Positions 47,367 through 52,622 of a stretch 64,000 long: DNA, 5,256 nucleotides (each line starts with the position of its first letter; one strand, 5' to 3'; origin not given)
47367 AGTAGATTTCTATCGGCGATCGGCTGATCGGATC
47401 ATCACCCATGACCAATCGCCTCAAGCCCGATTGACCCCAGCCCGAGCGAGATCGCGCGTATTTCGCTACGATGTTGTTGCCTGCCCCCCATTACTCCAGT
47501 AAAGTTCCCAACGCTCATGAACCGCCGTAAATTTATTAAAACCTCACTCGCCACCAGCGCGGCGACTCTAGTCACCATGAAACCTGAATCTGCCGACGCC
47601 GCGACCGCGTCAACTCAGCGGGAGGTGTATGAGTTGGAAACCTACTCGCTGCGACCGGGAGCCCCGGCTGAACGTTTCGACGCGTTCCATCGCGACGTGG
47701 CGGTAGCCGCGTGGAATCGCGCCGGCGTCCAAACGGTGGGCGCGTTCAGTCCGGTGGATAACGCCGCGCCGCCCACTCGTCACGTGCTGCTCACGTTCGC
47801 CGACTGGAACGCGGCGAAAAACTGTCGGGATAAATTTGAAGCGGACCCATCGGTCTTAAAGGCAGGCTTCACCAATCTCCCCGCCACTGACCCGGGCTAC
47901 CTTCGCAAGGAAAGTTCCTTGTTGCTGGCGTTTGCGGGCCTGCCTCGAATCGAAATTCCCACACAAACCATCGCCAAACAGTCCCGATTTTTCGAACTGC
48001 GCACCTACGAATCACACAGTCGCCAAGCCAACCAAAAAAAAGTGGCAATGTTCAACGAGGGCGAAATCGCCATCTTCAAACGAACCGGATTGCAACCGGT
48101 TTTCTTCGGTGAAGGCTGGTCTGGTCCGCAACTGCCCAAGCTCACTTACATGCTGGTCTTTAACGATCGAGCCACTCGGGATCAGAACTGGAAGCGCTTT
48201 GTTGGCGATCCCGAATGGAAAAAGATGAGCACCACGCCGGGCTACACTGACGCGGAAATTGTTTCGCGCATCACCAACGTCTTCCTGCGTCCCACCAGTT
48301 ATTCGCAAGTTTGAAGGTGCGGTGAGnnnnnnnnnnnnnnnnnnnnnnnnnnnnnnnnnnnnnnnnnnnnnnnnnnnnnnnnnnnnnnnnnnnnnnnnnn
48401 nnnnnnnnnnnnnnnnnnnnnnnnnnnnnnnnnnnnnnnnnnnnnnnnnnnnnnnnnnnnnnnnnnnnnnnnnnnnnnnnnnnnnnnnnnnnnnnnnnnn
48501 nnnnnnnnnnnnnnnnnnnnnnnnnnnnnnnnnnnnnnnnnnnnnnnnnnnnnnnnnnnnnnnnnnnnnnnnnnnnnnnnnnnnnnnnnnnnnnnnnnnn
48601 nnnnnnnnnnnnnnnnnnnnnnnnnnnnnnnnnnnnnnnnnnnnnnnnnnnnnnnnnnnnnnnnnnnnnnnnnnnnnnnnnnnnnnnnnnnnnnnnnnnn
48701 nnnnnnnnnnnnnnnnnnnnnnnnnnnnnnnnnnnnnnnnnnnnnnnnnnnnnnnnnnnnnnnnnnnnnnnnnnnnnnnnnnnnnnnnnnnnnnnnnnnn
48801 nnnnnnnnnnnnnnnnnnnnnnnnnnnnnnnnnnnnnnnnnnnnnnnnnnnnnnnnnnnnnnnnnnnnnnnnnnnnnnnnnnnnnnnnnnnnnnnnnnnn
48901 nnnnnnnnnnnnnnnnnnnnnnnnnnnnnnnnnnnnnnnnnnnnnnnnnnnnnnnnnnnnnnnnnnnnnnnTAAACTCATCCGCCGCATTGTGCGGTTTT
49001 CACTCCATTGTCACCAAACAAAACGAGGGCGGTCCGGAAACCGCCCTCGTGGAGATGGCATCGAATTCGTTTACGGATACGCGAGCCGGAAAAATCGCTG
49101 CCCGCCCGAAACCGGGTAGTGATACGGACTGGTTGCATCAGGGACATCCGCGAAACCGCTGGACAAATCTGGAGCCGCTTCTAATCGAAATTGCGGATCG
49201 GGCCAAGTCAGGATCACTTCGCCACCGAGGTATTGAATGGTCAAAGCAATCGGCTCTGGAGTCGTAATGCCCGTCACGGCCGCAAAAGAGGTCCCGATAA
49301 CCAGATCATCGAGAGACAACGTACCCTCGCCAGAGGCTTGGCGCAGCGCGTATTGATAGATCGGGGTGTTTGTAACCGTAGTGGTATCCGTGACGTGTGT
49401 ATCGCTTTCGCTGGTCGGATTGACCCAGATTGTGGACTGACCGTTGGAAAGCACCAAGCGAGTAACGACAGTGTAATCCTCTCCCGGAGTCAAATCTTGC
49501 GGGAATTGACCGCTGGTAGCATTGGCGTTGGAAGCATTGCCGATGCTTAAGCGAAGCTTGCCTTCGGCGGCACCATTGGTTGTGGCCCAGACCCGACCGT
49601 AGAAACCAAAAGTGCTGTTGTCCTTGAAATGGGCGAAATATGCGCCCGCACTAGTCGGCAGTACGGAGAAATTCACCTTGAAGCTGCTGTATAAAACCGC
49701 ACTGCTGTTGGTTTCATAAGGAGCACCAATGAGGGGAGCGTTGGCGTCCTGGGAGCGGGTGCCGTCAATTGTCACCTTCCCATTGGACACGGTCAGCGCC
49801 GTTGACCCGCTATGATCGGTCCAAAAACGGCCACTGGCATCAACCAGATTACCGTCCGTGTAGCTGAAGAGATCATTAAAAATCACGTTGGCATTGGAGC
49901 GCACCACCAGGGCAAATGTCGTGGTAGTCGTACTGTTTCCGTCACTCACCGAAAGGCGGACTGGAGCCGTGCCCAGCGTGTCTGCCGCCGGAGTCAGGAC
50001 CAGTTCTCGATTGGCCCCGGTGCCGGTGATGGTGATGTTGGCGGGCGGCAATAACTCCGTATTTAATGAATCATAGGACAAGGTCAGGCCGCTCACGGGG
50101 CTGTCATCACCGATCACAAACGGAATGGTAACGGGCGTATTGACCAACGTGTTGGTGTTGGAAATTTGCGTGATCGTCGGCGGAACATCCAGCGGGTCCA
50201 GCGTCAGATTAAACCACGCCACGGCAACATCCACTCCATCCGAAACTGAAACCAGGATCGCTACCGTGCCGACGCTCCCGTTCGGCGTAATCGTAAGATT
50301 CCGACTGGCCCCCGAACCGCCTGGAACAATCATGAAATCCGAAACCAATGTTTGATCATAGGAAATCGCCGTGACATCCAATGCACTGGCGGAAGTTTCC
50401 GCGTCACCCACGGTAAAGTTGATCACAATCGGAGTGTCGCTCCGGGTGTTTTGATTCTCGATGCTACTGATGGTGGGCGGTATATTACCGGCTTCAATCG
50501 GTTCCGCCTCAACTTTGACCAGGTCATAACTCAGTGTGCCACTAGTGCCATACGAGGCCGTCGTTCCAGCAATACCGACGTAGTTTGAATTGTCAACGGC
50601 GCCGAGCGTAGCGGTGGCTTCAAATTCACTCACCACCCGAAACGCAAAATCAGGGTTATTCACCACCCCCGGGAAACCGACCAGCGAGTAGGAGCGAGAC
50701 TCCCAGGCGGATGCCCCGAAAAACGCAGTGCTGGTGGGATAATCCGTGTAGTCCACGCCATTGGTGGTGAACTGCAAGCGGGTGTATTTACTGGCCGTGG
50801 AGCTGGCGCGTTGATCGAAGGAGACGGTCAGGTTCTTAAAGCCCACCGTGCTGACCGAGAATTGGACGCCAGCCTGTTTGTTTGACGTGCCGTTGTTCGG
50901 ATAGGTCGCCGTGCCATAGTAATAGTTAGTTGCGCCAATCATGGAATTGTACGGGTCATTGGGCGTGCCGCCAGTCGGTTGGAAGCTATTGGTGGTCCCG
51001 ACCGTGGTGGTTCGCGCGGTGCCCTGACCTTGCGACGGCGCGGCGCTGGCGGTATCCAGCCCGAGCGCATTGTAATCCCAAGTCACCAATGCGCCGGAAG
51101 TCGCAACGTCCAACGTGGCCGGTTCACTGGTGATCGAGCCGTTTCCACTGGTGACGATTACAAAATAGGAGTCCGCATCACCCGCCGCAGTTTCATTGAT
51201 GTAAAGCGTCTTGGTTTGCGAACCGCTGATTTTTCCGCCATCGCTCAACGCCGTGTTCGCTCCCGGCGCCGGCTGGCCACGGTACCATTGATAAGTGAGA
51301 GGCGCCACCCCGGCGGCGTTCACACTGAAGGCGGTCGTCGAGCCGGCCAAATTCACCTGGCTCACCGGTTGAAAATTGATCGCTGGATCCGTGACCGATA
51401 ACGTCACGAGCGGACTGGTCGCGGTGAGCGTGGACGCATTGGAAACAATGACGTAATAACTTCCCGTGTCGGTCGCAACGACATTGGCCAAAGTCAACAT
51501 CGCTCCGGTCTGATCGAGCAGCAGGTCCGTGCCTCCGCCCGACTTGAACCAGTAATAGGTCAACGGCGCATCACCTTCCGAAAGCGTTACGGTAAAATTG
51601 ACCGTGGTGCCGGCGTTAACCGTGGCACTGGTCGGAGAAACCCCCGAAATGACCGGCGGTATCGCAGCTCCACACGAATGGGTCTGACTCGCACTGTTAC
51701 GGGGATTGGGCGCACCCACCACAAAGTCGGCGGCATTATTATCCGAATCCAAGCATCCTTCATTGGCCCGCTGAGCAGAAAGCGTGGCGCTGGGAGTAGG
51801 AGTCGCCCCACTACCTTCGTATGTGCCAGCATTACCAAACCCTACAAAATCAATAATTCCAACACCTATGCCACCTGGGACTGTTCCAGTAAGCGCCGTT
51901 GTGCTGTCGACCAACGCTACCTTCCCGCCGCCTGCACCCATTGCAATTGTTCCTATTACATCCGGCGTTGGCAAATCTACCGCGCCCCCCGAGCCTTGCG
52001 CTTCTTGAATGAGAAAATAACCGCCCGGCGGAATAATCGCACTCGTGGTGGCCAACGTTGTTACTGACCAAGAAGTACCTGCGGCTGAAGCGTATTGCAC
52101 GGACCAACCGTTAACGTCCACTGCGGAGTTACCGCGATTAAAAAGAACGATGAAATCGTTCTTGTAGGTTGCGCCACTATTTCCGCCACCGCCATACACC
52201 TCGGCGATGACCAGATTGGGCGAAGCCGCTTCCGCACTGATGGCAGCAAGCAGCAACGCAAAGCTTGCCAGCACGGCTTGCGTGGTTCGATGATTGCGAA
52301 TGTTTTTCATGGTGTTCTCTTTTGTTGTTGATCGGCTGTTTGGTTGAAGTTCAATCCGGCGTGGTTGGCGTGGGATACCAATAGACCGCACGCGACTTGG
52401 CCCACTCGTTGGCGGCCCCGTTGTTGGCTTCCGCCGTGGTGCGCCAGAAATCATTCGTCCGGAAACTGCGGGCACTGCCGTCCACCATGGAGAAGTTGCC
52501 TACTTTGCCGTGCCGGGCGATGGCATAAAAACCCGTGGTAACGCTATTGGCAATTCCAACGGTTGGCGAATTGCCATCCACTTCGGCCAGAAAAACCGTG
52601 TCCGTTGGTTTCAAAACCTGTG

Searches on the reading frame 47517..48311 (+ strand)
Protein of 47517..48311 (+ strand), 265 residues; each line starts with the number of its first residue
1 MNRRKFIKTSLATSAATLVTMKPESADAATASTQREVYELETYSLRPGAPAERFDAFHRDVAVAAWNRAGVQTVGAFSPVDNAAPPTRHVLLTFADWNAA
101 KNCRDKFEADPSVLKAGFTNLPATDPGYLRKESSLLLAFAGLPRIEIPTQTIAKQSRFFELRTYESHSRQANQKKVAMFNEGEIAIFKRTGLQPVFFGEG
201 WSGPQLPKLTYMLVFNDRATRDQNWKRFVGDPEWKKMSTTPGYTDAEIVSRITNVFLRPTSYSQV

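Call 45: search_protein_families(library=pfam, proteins=[window:47517-48311:+], max_evalue=0.001)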
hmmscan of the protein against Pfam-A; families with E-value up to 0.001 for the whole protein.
window:47517-48311:+ (265 aa): 2 families
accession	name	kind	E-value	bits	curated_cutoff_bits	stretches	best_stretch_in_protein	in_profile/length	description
PF07978.19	NIPSNAP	-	5.7e-20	71.9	22.3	2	159-264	1-102/102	NIPSNAP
PF10518.14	TAT_signal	-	0.00024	21.3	22.7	1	1-19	2-20/21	TAT (twin-arginine translocation) pathway signal sequence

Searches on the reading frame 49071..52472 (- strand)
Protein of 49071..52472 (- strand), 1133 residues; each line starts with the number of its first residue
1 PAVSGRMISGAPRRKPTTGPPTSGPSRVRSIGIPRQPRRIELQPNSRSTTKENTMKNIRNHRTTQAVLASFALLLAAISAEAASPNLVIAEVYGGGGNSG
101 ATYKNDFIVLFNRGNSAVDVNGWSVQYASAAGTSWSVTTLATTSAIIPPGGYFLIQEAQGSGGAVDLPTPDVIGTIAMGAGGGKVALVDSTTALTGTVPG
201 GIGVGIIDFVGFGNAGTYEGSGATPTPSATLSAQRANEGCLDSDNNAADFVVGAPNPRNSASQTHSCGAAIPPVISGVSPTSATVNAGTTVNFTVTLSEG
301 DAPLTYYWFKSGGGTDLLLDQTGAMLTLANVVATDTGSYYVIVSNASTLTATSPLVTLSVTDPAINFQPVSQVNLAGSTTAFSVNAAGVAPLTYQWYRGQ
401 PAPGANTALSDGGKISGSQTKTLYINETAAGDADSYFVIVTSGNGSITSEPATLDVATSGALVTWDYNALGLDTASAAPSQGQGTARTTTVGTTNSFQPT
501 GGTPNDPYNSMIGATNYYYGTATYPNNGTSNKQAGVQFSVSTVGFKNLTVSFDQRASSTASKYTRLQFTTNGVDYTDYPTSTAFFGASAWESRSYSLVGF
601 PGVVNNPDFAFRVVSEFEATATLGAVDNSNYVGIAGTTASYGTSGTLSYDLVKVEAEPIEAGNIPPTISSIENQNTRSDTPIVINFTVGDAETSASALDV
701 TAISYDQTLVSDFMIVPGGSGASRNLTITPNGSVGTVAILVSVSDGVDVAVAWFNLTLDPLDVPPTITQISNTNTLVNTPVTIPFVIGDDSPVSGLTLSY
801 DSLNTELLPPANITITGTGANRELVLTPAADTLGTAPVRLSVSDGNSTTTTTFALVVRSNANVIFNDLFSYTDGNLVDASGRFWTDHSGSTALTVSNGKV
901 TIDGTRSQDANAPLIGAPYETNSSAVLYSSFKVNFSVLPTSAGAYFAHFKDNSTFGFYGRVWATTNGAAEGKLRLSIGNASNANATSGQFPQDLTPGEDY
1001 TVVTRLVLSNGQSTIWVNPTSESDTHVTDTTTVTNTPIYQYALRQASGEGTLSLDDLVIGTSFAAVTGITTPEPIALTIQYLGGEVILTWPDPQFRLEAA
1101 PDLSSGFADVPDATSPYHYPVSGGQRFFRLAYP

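Call 78: search_protein_families(library=pfam, proteins=[window:49071-52472:-], max_evalue=0.00001)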
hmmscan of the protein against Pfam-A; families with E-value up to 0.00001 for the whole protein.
window:49071-52472:- (1133 aa): 3 families
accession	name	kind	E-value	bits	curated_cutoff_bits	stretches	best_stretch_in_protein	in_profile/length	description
PF13927.12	Ig_3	-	5.1e-19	69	30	1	272-345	1-78/78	Immunoglobulin domain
PF00932.25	LTD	-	2.3e-13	50.9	34.3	1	82-191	3-98/109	Lamin Tail Domain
PF07679.22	I-set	-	8e-10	39.1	23.7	0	365-450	3-85/90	Immunoglobulin I-set domain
